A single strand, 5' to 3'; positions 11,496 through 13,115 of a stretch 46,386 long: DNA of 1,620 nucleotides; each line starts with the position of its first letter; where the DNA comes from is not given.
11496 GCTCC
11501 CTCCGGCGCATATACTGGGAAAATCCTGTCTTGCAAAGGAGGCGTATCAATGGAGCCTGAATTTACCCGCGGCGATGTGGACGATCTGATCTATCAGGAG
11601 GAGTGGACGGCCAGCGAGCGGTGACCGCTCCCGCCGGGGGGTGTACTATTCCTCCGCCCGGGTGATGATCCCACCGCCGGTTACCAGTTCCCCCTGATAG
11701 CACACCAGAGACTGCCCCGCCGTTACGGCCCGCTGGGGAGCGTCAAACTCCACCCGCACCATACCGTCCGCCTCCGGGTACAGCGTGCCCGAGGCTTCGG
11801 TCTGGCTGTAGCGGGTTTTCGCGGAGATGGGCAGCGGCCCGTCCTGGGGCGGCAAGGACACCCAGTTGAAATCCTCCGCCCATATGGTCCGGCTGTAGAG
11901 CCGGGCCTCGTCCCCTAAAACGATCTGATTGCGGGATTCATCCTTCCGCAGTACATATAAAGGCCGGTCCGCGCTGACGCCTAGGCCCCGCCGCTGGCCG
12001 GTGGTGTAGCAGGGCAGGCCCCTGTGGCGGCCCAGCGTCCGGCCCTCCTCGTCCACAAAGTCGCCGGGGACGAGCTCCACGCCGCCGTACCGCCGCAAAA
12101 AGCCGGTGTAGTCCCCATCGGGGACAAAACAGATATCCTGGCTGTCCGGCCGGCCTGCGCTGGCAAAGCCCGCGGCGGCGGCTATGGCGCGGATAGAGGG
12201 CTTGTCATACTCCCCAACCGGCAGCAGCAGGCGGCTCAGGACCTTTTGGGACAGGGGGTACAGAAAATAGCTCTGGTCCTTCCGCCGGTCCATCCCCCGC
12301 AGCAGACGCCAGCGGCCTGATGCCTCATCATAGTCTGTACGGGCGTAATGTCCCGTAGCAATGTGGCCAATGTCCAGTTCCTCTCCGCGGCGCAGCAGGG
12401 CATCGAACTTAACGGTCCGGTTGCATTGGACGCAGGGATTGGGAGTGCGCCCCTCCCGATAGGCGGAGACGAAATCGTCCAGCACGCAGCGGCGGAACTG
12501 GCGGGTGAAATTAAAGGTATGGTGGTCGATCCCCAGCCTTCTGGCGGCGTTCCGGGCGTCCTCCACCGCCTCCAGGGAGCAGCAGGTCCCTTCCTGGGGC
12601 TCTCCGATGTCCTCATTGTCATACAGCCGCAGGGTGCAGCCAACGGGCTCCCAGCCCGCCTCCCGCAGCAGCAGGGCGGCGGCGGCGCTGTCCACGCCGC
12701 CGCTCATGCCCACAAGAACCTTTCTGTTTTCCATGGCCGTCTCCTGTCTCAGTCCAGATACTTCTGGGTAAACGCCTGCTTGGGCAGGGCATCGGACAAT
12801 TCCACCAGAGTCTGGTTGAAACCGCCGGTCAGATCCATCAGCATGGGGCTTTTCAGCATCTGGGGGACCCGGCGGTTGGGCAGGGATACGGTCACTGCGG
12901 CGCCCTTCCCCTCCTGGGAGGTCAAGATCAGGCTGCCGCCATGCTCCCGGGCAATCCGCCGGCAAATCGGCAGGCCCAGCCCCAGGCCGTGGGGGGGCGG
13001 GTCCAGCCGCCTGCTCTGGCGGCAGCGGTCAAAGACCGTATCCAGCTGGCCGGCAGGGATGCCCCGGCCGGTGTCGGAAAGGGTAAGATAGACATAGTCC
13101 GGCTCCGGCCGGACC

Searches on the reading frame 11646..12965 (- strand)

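Call 82: search_protein_families(library=pfam, proteins=[window:11646-12965:-], max_evalue=0.001)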
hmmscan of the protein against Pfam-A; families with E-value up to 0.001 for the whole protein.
window:11646-12965:- (439 aa): 3 families
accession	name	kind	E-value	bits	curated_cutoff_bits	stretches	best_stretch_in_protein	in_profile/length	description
PF03054.22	tRNA_Me_trans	-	2.4e-68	230.3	20.6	1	82-282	2-201/202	tRNA methyl transferase HUP domain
PF20258.4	tRNA_Me_trans_C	-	3e-18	66.4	20.6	1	359-434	2-77/77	Aminomethyltransferase beta-barrel domain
PF20259.3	tRNA_Me_trans_M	-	3.3e-16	59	27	1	289-351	3-65/66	tRNA methyl transferase PRC-barrel domain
